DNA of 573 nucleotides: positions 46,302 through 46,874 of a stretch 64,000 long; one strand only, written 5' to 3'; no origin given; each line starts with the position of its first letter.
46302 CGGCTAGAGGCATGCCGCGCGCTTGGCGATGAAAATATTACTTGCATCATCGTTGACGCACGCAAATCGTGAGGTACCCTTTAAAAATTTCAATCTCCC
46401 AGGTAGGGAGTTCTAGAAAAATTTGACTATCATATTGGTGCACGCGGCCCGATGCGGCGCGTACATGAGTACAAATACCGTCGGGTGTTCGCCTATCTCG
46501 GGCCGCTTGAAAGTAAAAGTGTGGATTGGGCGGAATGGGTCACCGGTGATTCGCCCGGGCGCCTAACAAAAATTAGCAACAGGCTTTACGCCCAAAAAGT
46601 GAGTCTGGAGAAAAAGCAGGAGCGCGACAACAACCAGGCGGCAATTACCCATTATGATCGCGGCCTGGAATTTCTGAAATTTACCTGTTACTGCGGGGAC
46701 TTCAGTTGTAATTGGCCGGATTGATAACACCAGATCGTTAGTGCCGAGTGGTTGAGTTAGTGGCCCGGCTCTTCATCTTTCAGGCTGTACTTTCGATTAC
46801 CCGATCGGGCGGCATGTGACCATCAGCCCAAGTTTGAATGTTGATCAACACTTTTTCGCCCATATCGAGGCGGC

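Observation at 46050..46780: Low-GC islet carrying a 97-aa ParB-N-domain-only protein and an orphan Cys-rich 90-aa ORF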

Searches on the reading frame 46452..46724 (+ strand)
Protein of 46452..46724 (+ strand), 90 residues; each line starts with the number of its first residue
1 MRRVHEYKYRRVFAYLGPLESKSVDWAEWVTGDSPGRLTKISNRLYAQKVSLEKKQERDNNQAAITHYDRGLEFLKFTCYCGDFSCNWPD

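Call 4: search_protein_families(library=pfam, proteins=[window:46452-46724:+], max_evalue=1)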
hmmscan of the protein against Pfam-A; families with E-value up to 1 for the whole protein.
window:46452-46724:+ (90 aa): 0 families

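Call 5: search_protein_families(library=ncbifam, proteins=[window:46452-46724:+], max_evalue=1)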
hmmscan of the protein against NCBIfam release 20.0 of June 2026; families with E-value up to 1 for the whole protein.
window:46452-46724:+ (90 aa): 0 families

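Call 8: find_homologous_proteins(query=window:46452-46724:+)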
Query window:46452-46724:+ (90 aa): 6 proteins with E <= 0.001 among 6 candidates.
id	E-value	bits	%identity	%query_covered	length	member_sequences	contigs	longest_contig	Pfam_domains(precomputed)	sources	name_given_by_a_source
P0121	1.0e-50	188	92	100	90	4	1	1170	-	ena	-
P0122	1.3e-49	184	91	100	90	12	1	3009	-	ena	-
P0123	4.9e-49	182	90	100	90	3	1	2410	-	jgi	-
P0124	9.3e-34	133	74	90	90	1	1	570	-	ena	-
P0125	2.7e-28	116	69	90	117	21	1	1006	-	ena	-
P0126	1.7e-22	97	94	54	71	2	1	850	-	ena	-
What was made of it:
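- Tried and rejected: Word-indexed homology search with ORF90 found only 6 close proteins and suggested an orphan (call 8).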

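Call 27: find_encoding_contigs(protein=P0122, flank=3000, max_places=3)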
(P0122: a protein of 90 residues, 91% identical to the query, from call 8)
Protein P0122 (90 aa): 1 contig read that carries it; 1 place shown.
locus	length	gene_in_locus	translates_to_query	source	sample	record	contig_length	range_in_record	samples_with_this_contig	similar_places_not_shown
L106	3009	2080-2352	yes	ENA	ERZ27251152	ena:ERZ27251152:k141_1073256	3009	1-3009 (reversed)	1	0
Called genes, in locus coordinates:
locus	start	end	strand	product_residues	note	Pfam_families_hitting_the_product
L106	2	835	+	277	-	?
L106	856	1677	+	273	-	PF00899:ThiF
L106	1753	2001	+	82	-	PF02195:ParB_N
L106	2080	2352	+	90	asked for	-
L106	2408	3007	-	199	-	?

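Call 28: find_encoding_contigs(protein=P0123, flank=3000, max_places=3)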
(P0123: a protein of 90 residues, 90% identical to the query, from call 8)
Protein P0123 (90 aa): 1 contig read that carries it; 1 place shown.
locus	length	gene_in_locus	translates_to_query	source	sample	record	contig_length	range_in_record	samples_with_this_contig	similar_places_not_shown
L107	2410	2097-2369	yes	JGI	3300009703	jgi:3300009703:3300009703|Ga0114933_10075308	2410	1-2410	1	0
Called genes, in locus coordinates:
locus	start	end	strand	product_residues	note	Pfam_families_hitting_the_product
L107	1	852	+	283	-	?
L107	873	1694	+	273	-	PF00899:ThiF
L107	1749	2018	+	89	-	PF02195:ParB_N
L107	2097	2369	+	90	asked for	-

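Call 31: find_homologous_proteins(query=P0125, max_evalue=0.01)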
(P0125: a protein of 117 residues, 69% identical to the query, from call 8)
Query P0125 (117 aa): 19 proteins with E <= 0.01 among 20 candidates.
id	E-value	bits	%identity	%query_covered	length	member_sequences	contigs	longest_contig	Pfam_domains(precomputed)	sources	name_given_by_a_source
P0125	5.1e-74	264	100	100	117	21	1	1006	-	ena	-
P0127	3.8e-63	229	86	100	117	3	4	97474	-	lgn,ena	-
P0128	1.7e-59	217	82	100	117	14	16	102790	-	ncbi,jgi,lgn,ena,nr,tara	ncbi:MAG: hypothetical protein QF449_00145 [Alphaproteobacteria bacterium]|jgi:hypothetical protein|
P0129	7.5e-59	215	80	100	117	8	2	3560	-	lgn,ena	-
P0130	4.1e-57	210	76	100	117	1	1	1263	-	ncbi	-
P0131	2.1e-54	201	78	100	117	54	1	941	-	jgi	-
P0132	5.6e-49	183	69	100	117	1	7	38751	-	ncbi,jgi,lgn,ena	-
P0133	3.1e-48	181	68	100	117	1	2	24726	-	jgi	jgi:hypothetical protein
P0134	2.0e-47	178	79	90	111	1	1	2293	-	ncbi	-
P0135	7.8e-41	157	76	78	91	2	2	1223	-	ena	-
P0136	1.1e-37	147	64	100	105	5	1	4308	-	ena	-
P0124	5.8e-35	138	76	74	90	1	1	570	-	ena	-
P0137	1.2e-33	134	75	68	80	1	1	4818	-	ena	-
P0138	8.8e-29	118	72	67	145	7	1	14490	-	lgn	-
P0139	1.8e-28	117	98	48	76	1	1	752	-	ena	-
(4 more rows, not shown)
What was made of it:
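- Tried and rejected: Repeating it with the intact 117-aa form gave 19 (call 31).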

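Call 35: search_protein_families(library=pfam, proteins=[P0125, P0128, P0132], max_evalue=10)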
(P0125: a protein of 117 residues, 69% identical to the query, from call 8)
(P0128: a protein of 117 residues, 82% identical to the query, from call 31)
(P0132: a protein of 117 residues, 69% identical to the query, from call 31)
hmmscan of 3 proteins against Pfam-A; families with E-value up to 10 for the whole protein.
P0125 (117 aa): 0 families

P0128 (117 aa): 2 families
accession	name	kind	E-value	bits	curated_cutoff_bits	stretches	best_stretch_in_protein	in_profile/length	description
PF09753.14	Use1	-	0.033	14.3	38.3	1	62-104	26-67/243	Membrane fusion protein Use1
PF00248.27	Aldo_ket_red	-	0.23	11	24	1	73-116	68-112/291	Aldo/keto reductase family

P0132 (117 aa): 1 family
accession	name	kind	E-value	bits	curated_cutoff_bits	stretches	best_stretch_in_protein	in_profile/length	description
PF09753.14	Use1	-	0.062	13.4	38.3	1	61-103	25-66/243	Membrane fusion protein Use1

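Call 36: search_protein_families(library=padloc, proteins=[P0125, P0128, window:46452-46724:+], max_evalue=10)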
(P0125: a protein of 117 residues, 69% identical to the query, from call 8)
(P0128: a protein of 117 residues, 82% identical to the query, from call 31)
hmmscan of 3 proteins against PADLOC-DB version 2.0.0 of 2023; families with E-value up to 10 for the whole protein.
P0125 (117 aa): 0 families

P0128 (117 aa): 1 family
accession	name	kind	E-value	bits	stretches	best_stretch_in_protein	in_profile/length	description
PDLC03976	PD-Lambda-1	-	0.025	11.5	1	60-113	93-147/491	-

window:46452-46724:+ (90 aa): 0 families

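Call 37: search_protein_families(library=phrogs, proteins=[P0125, P0128, window:46452-46724:+], max_evalue=10)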
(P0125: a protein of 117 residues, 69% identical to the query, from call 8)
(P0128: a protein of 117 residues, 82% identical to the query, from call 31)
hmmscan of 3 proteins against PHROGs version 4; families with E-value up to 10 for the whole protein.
P0125 (117 aa): 2 families
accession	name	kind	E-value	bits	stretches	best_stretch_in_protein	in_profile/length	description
phrog_20201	-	unknown function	0.0022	19.5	1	52-107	4-59/91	-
phrog_25488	-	unknown function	0.021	15.5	1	62-110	99-150/197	-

P0128 (117 aa): 2 families
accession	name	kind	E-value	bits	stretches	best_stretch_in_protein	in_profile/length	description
phrog_20201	-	unknown function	0.0034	18.9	1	52-107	4-59/91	-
phrog_25488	-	unknown function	0.099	13.3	1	62-109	99-149/197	-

window:46452-46724:+ (90 aa): 1 family
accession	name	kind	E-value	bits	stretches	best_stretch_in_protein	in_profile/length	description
phrog_20201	-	unknown function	0.062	14.9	1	25-73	3-51/91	-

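Call 45: predict_structure(alignment_id=A1)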
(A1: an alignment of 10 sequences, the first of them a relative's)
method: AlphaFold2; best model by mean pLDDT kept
length: 117 residues; sequences in the alignment: 10
mean_pLDDT: 54.3   pTM: 0.44
mean pLDDT of the five models: 54.3, 54.2, 53.5, 52.2, 43.5
residues with pLDDT >= 90: 0; 70-90: 4; 50-70: 63; < 50: 50
segments of 3 or more residues with pLDDT < 50: 1-14, 20-26, 43-50, 54-59, 105-117
pLDDT, mean of each block of 10 residues (from residue 1): 36 48 51 62 48 48 61 68 64 69 51 41
secondary structure, 60 per line:
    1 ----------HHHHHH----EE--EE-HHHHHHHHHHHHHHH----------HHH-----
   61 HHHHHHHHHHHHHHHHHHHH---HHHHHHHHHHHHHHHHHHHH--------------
elements in order: H11-16 H28-42 H61-80 H84-103
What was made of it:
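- Tried and rejected: AF2 model of the 117-aa partner from a 10-sequence alignment was poor (pLDDT 54, call 45), so no fold search was run on it.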

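Call 47: search_protein_representatives(alignment_id=A1)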
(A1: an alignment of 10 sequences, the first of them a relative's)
Query: 10 sequences, 117 profile positions. Proteins with E-value up to 0.001 (for the whole library): 1248; up to 1e-10: 349; up to 1e-30: 1. The best 150 are listed.
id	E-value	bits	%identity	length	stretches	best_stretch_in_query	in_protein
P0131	5.9e-65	232.9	-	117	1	1-117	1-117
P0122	4.8e-29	117.1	-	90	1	27-116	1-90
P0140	4.3e-28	114.0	-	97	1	1-86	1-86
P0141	5.8e-28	113.6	-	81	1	27-85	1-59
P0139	7.0e-26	106.9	-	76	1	61-117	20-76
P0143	3.2e-20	88.6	-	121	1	9-116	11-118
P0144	1.1e-19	86.9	-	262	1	6-116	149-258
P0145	3.5e-19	85.2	-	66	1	1-49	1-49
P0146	1.8e-18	83.0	-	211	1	10-116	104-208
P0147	3.3e-18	82.1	-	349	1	9-116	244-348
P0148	6.0e-18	81.3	-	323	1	7-116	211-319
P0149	7.1e-18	81.0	-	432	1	6-116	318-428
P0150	9.3e-18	80.7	-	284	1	10-115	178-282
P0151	9.8e-18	80.6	-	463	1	10-116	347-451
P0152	1.5e-17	80.0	-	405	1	8-115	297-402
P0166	2.8e-16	75.9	-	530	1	9-116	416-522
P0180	2.4e-15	72.9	-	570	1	6-115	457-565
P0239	4.2e-14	68.9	-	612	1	8-116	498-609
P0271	2.7e-13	66.2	-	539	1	7-116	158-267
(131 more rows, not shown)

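Call 48: search_protein_families(library=pfam, proteins=[P0144, P0147, P0149, P0151, P0166, P0180, P0239, P0146, P0143, P0271], max_evalue=0.01)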
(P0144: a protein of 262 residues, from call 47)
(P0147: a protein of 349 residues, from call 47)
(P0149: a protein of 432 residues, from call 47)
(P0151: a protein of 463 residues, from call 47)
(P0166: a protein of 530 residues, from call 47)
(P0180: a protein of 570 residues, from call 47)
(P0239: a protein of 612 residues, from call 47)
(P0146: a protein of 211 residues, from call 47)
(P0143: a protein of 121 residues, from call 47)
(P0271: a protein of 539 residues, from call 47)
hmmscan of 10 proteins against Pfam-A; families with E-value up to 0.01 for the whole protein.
P0144 (262 aa): 0 families

P0147 (349 aa): 1 family
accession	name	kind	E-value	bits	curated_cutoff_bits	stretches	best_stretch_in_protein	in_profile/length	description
PF08364.16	IF2_assoc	-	2.1e-05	25.1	24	1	16-41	9-34/39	Bacterial translation initiation factor IF-2 associated region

P0149 (432 aa): 0 families

P0151 (463 aa): 0 families

P0166 (530 aa): 0 families

P0180 (570 aa): 0 families

P0239 (612 aa): 4 families
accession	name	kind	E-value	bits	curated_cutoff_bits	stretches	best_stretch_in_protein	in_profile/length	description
PF13717.11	Zn_ribbon_4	-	0.00058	20.2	30.3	0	1-17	1-17/36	zinc-ribbon domain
PF14197.11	Cep57_CLD_2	-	0.0025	18.3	27.1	1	220-281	1-62/67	Centrosome localisation domain of PPC89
PF17078.10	SHE3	-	0.003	17.8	30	1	168-279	33-141/228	SWI5-dependent HO expression protein 3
PF06005.17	ZapB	-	0.0033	18.3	31.5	1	218-259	21-62/71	Cell division protein ZapB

P0146 (211 aa): 0 families

P0143 (121 aa): 0 families

P0271 (539 aa): 0 families

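Call 52: search_dna_similar(query=P0128, collection=plasmids, mode=protein, max_evalue=0.001, max_rows=25)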
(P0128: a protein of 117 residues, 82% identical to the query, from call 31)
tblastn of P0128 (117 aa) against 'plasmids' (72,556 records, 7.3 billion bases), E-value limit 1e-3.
Records with a match: 3; places in all: 4; records where one place covers at least 80% of the query: 3.
Best place of each record, by identity: <60% 3.
By first word of the organism name: Rhizobium 2; Aeromonas 1.
By predicted mobility (MOB-suite, as given by PLSDB): non-mobilizable 2; conjugative 1.
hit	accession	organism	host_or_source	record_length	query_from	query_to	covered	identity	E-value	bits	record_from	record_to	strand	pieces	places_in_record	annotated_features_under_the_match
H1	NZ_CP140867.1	Rhizobium leguminosarum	Trifolium pratense,whole organism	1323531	6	115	94%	38.7%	9e-15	76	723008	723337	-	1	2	record has no annotation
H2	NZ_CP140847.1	Rhizobium johnstonii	Trifolium pratense,whole organism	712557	11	116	91%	37.6%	5e-10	62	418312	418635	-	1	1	hypothetical protein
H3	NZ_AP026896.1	Aeromonas caviae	Microbe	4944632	9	106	84%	37.8%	8e-12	67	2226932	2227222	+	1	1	none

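Call 53: get_annotated_region(hit=H2, flank=5000)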
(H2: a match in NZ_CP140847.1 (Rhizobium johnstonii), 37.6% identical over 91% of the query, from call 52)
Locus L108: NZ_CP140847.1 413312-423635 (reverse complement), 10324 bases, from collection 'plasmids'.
description: Rhizobium johnstonii strain TP25 plasmid pRlX2, complete sequence
organism: Rhizobium johnstonii (NCBI taxid 3019933)
taxonomy: Bacteria; Pseudomonadota; Alphaproteobacteria; Hyphomicrobiales; Rhizobiaceae; Rhizobium; Rhizobium johnstonii
host: -; source: Trifolium pratense,whole organism; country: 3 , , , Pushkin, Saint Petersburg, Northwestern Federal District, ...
typing (MOB-suite, as given by PLSDB): conjugative; relaxase MOBQ; mating-pair formation MPF_T
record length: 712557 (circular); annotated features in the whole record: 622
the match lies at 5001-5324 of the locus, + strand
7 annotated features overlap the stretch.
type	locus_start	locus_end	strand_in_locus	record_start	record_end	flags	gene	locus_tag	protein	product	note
CDS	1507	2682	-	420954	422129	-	-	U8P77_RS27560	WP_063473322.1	IS91 family transposase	-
CDS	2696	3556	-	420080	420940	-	-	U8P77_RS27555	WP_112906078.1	tyrosine-type recombinase/integrase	GO:0015074 - DNA integration [Evidence IEA]; GO:0006310 - DNA recombination [Evidence IEA]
CDS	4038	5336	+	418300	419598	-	-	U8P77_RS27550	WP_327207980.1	hypothetical protein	-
CDS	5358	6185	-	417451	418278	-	-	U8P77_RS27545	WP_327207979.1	hypothetical protein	-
CDS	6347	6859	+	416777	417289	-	-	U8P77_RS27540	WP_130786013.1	SLATT domain-containing protein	-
CDS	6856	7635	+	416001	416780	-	-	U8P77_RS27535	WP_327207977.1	nucleotidyltransferase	-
CDS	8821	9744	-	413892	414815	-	-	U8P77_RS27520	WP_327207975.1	DUF4365 domain-containing protein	-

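Call 57: search_protein_families(library=pfam, alignment_id=A3, max_evalue=0.001)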
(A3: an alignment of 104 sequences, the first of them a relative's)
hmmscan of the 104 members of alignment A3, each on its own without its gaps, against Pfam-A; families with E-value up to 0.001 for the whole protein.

A. member 1, P0144 (262 aa): 0 families

B. families by the number of members that match (of 104 scanned): 8 families
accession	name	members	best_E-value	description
PF13280.12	WYL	5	1.8e-14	WYL domain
PF08364.16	IF2_assoc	3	2.1e-05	Bacterial translation initiation factor IF-2 associated region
PF08238.18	Sel1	1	7.4e-32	Sel1 repeat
PF00805.28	Pentapeptide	1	3.3e-25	Pentapeptide repeats (8 copies)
PF13599.13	Pentapeptide_4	1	2.6e-10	Pentapeptide repeat region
PF13646.12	HEAT_2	1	1.4e-07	HEAT repeats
PF13717.11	Zn_ribbon_4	1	0.00058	zinc-ribbon domain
PF14338.12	Mrr_N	1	0.00071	Mrr N-terminal domain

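Call 58: search_protein_families(library=ncbifam, alignment_id=A3, max_evalue=0.001)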
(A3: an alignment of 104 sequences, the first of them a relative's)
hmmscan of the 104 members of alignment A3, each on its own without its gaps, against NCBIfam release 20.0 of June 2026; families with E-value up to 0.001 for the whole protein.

A. member 1, P0144 (262 aa): 0 families

B. families by the number of members that match (of 104 scanned): 21 families
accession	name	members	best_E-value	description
NF047416.1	penta_HetL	1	4.4e-24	heterocyst differentiation pentapeptide repeat protein HetL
NF033786.1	phenyl_MerG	1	2.5e-20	phenylmercury resistance protein MerG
NF052603.1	penta_Alr5209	1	1.1e-15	Alr5209 family pentapeptide repeat protein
NF011744.0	PRK15197.1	1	1.8e-15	SPI-2 type III secretion system effector PipB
NF011743.0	PRK15196.1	1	2.7e-15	type III secretion system effector PipB2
NF033086.2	penta_rpt_Qnr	1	8.2e-12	Qnr family pentapeptide repeat protein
NF045484.1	TransRegExoR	1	2.1e-09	exopolysaccharide production regulator ExoR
NF000139.2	penta_rpt_QnrD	1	2.8e-08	QnrD family quinolone resistance pentapeptide repeat protein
NF000420.1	penta_rpt_QnrB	1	3.5e-08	QnrB family quinolone resistance pentapeptide repeat protein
NF033375.2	penta_rpt_QnrE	1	3.6e-08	QnrE family quinolone resistance pentapeptide repeat protein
NF038182.1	penta_rpt_SmQnr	1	5.1e-08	SmQnr family pentapeptide repeat protein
NF000421.1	penta_rpt_QnrVC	1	5.9e-08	QnrVC family quinolone resistance pentapeptide repeat protein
NF000056.3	penta_rpt_QnrS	1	7.8e-08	QnrS family quinolone resistance pentapeptide repeat protein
NF012151.0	penta_rpt_QnrAS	1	3.5e-07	QnrAS family quinolone resistance pentapeptide repeat protein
NF012152.0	penta_rpt_QnrC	1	1.2e-06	QnrC family quinolone resistance pentapeptide repeat protein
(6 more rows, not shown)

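Call 59: search_protein_families(library=padloc, alignment_id=A3, max_evalue=0.001)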
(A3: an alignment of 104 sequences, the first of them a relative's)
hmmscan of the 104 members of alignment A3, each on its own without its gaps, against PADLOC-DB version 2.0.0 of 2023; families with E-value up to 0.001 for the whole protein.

A. member 1, P0144 (262 aa): 0 families

B. families by the number of members that match (of 104 scanned): 4 families
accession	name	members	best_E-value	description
PDLC01457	WYL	5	1.3e-15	"CAS-I,CAS-II,CAS-III,CAS-IV,CAS-V,CAS-VI; associated_signaling"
PDLC01652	WYL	5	2.1e-12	"CAS-I,CAS-II,CAS-III,CAS-IV,CAS-V,CAS-VI; associated_signaling"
PDLC03787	RTasWYL-YodC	4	8.5e-10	DRT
PDLC04731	PDC-M61B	1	1.9e-07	-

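Call 71: list_cluster_members(proteins=[window:46125-46370:+, window:46452-46721:+, window:45228-46046:+])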
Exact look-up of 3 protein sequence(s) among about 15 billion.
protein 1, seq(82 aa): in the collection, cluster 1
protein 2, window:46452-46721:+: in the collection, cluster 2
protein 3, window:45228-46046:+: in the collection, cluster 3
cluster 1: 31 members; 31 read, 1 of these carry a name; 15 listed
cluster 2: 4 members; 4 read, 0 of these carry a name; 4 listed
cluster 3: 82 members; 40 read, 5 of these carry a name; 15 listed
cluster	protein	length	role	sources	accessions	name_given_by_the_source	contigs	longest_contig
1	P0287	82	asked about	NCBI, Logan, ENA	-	-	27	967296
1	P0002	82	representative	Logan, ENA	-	-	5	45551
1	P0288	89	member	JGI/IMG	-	ParB-like chromosome segregation protein Spo0J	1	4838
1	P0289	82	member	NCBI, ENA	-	-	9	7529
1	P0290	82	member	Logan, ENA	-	-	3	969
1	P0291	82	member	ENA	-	-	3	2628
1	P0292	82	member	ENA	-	-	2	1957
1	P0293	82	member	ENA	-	-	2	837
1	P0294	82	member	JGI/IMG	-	-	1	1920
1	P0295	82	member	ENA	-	-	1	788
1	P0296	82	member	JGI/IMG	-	-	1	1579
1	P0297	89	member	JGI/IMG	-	-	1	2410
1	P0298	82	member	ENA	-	-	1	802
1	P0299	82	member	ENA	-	-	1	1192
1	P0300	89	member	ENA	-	-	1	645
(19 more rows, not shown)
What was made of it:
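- The exact ORF90 occurs on 1 (call 71).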
